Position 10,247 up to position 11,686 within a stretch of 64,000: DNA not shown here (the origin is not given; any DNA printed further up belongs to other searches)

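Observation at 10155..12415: Candidate undescribed peptide-modification cassette: 94-aa Cys-tailed peptide, YcaO-less SagB-type dehydrogenase and papain-fold-like protein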

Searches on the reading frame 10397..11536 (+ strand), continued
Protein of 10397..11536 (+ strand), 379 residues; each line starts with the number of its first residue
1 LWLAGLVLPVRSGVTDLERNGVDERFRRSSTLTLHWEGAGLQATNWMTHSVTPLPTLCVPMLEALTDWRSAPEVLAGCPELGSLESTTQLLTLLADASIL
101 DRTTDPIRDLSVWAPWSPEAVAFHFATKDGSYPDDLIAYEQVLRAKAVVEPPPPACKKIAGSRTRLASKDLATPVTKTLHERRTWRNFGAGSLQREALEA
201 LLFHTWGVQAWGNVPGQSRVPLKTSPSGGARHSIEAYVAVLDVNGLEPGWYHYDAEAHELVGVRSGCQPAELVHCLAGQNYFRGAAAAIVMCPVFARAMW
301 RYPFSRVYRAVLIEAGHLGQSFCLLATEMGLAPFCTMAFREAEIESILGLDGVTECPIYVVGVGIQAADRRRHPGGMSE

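Call 82: search_protein_families(library=ncbifam, proteins=[L137:1101-2492:+, L007:5202-6671:+, L109:5102-6640:+, L155:5101-6534:+, L006:5201-6649:+], max_evalue=0.001)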
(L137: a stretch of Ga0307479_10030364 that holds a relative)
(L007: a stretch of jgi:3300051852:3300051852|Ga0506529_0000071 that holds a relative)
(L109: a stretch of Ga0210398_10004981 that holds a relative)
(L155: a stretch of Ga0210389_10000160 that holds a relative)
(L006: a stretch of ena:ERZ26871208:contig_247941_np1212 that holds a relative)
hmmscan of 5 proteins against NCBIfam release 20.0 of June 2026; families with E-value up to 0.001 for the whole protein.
L137:1101-2492:+ (464 aa): 14 families
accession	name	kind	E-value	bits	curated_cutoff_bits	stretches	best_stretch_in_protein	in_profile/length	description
NF009037.0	PRK12370.1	equivalog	5.3e-22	77.9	589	1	30-442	140-547/553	HilA/EilA family virulence transcriptional regulator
TIGR02917.1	PEP_TPR_lipo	equivalog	1.1e-17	63.2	312.2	2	249-427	313-491/899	XrtA/PEP-CTERM system TPR-repeat protein PrsT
TIGR02521.1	type_IV_pilW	equivalog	4.7e-17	62.3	154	2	212-292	47-126/234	type IV pilus biogenesis/stability protein PilW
TIGR04510.1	mod_pep_cyc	subfamily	5.4e-17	61.6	400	2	60-291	305-527/814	putative peptide modification system cyclase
NF040959.1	MamA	equivalog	1.6e-15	57.1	200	1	311-427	49-165/204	magnetosome protein MamA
NF033762.1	social_mot_Tgl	equivalog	3.9e-13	49.3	225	1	218-390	53-227/252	social motility TPR repeat lipoprotein Tgl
NF007540.1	PRK10153.1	equivalog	8.9e-11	41.3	400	1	23-201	222-392/516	lysine decarboxylation/transport transcriptional activator CadC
NF047558.1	TPR_END_plus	domain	1.5e-10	40.9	32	1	412-457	10-55/56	TPR end-of-group domain-containing protein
NF033920.0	C39_PA2778_fam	equivalog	4.6e-08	32.8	150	1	307-396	164-253/255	PA2778 family cysteine peptidase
NF052415.1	T3SS_chap_SctY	equivalog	2.6e-06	27.9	70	0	311-355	52-99/106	type III secretion apparatus assembly chaperone SctY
NF008391.2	PRK11189.1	equivalog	4.5e-06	26.4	250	1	249-326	83-160/297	lipoprotein NlpI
TIGR02552.1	LcrH_SycD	equivalog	1.6e-05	24.6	104.8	1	288-398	7-117/136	SycD/LcrH family type III secretion system chaperone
TIGR00990.1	3a0801s09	subfamily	3.9e-05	22.5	757.25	1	254-387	317-453/615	mitochondrial import receptor subunit TOM70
NF033758.1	gliding_GltE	equivalog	0.00035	19.7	225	0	215-306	241-331/411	adventurous gliding motility TPR repeat lipoprotein GltE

L007:5202-6671:+ (490 aa): 9 families
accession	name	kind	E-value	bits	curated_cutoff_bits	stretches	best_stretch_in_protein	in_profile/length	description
TIGR04510.1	mod_pep_cyc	subfamily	1.4e-13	50.3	400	1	86-247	307-468/814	putative peptide modification system cyclase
NF047558.1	TPR_END_plus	domain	5.9e-12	45.3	32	1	432-483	4-55/56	TPR end-of-group domain-containing protein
TIGR02917.1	PEP_TPR_lipo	equivalog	1.1e-10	40.1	312.2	1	242-453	281-491/899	XrtA/PEP-CTERM system TPR-repeat protein PrsT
TIGR02521.1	type_IV_pilW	equivalog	1.5e-08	34.5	154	1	329-455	35-163/234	type IV pilus biogenesis/stability protein PilW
NF033762.1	social_mot_Tgl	equivalog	2.2e-08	33.7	225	1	242-382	52-193/252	social motility TPR repeat lipoprotein Tgl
NF009037.0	PRK12370.1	equivalog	3.7e-07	28.9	589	1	90-375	177-457/553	HilA/EilA family virulence transcriptional regulator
NF033920.0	C39_PA2778_fam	equivalog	4.8e-06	26.2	150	0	259-321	193-254/255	PA2778 family cysteine peptidase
NF033758.1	gliding_GltE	equivalog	1.7e-05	24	225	0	336-385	267-316/411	adventurous gliding motility TPR repeat lipoprotein GltE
NF040959.1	MamA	equivalog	2e-05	24.2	200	1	298-387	78-167/204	magnetosome protein MamA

L109:5102-6640:+ (513 aa): 15 families
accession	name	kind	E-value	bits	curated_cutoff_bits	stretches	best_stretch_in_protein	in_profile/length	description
NF009037.0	PRK12370.1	equivalog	6e-23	81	589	1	50-487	121-548/553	HilA/EilA family virulence transcriptional regulator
NF047558.1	TPR_END_plus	domain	3e-18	65.5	32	1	452-501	6-55/56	TPR end-of-group domain-containing protein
TIGR02521.1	type_IV_pilW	equivalog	1.1e-16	61.1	154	1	254-439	45-231/234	type IV pilus biogenesis/stability protein PilW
TIGR02917.1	PEP_TPR_lipo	equivalog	2.7e-15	55.3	312.2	2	259-468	586-793/899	XrtA/PEP-CTERM system TPR-repeat protein PrsT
TIGR04510.1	mod_pep_cyc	subfamily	2.6e-13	49.4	400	1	79-404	279-595/814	putative peptide modification system cyclase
NF033762.1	social_mot_Tgl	equivalog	4.8e-11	42.5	225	1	276-430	33-189/252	social motility TPR repeat lipoprotein Tgl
NF007540.1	PRK10153.1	equivalog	1e-09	37.8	400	1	53-259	208-407/516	lysine decarboxylation/transport transcriptional activator CadC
NF040959.1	MamA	equivalog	8e-09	35.2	200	1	358-432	52-126/204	magnetosome protein MamA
TIGR00990.1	3a0801s09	subfamily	1.4e-06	27.2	757.25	1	259-406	350-496/615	mitochondrial import receptor subunit TOM70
NF008757.0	PRK11788.1-5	equivalog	8.6e-06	25.1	363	0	322-375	193-246/388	lipopolysaccharide assembly protein LapB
NF033758.1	gliding_GltE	equivalog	8.2e-05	21.7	225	1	253-375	201-322/411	adventurous gliding motility TPR repeat lipoprotein GltE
NF033920.0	C39_PA2778_fam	equivalog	0.0001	21.8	150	0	357-435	170-251/255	PA2778 family cysteine peptidase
NF052400.1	M48_BAM_BepA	equivalog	0.00012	21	570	1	288-441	284-439/483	beta-barrel assembly-enhancing protease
NF008391.2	PRK11189.1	equivalog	0.00047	19.8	250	0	295-371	85-161/297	lipoprotein NlpI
TIGR02552.1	LcrH_SycD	equivalog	0.00071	19.3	104.8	0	315-407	24-116/136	SycD/LcrH family type III secretion system chaperone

L155:5101-6534:+ (478 aa): 11 families
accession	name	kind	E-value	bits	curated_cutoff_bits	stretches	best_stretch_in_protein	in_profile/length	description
TIGR02521.1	type_IV_pilW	equivalog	4.1e-14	52.7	154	1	221-370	47-198/234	type IV pilus biogenesis/stability protein PilW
NF009037.0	PRK12370.1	equivalog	6.1e-14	51.3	589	2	59-248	161-347/553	HilA/EilA family virulence transcriptional regulator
TIGR02917.1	PEP_TPR_lipo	equivalog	2.7e-13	48.8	312.2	1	284-400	781-896/899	XrtA/PEP-CTERM system TPR-repeat protein PrsT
NF033762.1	social_mot_Tgl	equivalog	4.9e-13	49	225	1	224-372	50-201/252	social motility TPR repeat lipoprotein Tgl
NF047558.1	TPR_END_plus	domain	2e-12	46.8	32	1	412-466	2-56/56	TPR end-of-group domain-containing protein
NF040959.1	MamA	equivalog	1e-09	38.1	200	1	317-437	47-167/204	magnetosome protein MamA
TIGR04510.1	mod_pep_cyc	subfamily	5.4e-08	31.8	400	1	69-222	305-456/814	putative peptide modification system cyclase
NF040586.1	FxSxx_TPR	equivalog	5.5e-07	28.4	300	1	261-401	467-624/830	FxSxx-COOH system tetratricopeptide repeat protein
NF008391.2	PRK11189.1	equivalog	0.00012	21.7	250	0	332-405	90-163/297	lipoprotein NlpI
TIGR02800.1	propeller_TolB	equivalog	0.00012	21.1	343.15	1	17-109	24-118/418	Tol-Pal system beta propeller repeat protein TolB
NF033758.1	gliding_GltE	equivalog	0.00038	19.6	225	0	179-380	171-364/411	adventurous gliding motility TPR repeat lipoprotein GltE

L006:5201-6649:+ (483 aa): 18 families
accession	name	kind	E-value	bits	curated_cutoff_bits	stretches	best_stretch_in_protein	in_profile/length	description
TIGR02917.1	PEP_TPR_lipo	equivalog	6.1e-15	54.2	312.2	2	307-443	462-597/899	XrtA/PEP-CTERM system TPR-repeat protein PrsT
NF040959.1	MamA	equivalog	2.2e-12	46.8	200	1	287-371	82-166/204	magnetosome protein MamA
NF047558.1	TPR_END_plus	domain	3.6e-11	42.8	32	1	418-469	4-55/56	TPR end-of-group domain-containing protein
NF033762.1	social_mot_Tgl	equivalog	4.9e-10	39.2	225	1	220-369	44-195/252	social motility TPR repeat lipoprotein Tgl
TIGR04510.1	mod_pep_cyc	subfamily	3.1e-09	35.9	400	1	71-213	306-448/814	putative peptide modification system cyclase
TIGR02521.1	type_IV_pilW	equivalog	7.3e-09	35.5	154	1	313-368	34-89/234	type IV pilus biogenesis/stability protein PilW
TIGR02800.1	propeller_TolB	equivalog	1.5e-07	30.7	343.15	1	17-138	23-148/418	Tol-Pal system beta propeller repeat protein TolB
NF008520.0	PRK11447.1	equivalog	3.7e-07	28.3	858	1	155-285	296-428/1157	cellulose synthase complex outer membrane protein BcsC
NF052415.1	T3SS_chap_SctY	equivalog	2e-06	28.3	70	1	289-372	19-105/106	type III secretion apparatus assembly chaperone SctY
NF002725.1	PRK02603.1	equivalog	1.2e-05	25.4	143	0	325-403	50-131/173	photosystem I assembly protein Ycf3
NF033920.0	C39_PA2778_fam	equivalog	2.6e-05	23.8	150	0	197-303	147-251/255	PA2778 family cysteine peptidase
NF033758.1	gliding_GltE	equivalog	5e-05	22.4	225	0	191-302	70-180/411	adventurous gliding motility TPR repeat lipoprotein GltE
NF008755.0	PRK11788.1-3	equivalog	5.3e-05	22.7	430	0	325-375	51-101/388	lipopolysaccharide assembly protein LapB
TIGR02552.1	LcrH_SycD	equivalog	0.00035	20.3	104.8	0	313-380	55-122/136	SycD/LcrH family type III secretion system chaperone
NF009037.0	PRK12370.1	equivalog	0.00045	18.7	589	1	12-369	117-466/553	HilA/EilA family virulence transcriptional regulator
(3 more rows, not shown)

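Call 102: search_solved_structures(query=window:10436-11533:+, max_evalue=0.01, show_alignments=2)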
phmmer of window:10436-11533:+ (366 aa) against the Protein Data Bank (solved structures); distinct sequences matched with E-value up to 0.01: 8.
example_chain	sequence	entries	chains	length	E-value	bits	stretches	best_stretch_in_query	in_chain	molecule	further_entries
3eo7_A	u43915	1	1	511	1.1e-30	110.2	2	141-351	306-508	Putative Nitroreductase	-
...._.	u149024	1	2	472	1.4e-10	44.1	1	141-346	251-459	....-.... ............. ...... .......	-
5lq4_B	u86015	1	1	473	1.4e-10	44.1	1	141-346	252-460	CyaGox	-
5lq4_A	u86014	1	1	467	1.6e-10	43.8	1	141-344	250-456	CyaGox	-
6gos_C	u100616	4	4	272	6.1e-09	38.7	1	202-349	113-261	Microcin B17-processing protein McbC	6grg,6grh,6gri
7ly5_B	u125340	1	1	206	0.00059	22.3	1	214-338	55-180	BmdC, oxidase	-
7ly7_B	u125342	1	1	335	0.0019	20.6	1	214-338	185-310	BmdC, Oxidase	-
7ly4_A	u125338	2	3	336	0.0019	20.6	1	214-338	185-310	BmdC, Oxidase | BmdC, NRPS oxidase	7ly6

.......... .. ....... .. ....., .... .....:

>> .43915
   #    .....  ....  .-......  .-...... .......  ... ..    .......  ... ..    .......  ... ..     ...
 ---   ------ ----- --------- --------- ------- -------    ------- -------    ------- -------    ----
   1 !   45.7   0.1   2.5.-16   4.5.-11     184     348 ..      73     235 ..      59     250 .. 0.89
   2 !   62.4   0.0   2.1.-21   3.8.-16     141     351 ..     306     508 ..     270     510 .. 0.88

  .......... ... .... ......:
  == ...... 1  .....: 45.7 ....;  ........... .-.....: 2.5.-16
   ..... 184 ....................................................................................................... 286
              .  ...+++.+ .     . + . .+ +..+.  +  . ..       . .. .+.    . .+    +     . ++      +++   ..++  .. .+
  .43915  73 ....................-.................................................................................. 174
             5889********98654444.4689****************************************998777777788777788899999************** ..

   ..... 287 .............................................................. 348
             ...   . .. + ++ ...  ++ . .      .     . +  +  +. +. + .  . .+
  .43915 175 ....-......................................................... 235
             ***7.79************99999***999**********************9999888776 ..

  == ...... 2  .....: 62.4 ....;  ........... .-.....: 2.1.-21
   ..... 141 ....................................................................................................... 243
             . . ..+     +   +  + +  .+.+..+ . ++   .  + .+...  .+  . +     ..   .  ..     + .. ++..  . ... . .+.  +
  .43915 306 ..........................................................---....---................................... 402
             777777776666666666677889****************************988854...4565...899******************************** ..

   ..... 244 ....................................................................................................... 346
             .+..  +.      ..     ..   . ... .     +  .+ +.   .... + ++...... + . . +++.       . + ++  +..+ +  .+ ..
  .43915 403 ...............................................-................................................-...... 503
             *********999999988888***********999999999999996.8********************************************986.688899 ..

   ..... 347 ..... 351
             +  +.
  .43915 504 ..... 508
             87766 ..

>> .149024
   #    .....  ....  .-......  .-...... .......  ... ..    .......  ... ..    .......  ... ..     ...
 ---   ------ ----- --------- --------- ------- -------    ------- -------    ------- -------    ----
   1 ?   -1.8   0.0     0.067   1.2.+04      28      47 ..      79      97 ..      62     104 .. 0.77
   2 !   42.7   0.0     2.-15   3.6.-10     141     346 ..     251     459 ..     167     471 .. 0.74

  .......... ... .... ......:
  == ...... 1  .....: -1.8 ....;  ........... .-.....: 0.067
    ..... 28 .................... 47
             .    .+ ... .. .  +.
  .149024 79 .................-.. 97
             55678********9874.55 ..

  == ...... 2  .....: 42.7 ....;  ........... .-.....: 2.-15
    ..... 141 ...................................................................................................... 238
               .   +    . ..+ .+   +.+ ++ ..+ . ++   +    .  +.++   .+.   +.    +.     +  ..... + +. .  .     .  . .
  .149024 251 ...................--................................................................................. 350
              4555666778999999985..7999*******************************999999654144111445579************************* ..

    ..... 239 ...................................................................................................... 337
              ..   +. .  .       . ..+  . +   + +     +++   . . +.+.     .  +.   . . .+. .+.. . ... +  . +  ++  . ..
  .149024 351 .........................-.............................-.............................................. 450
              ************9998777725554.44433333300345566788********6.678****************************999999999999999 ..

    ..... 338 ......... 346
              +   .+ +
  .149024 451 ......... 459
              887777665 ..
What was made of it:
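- Closest known: Azoline oxidases of TOMM/LAP/cyanobactin pathways. Different: Sequence scores are much lower (44 and 39 bits; call 102).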
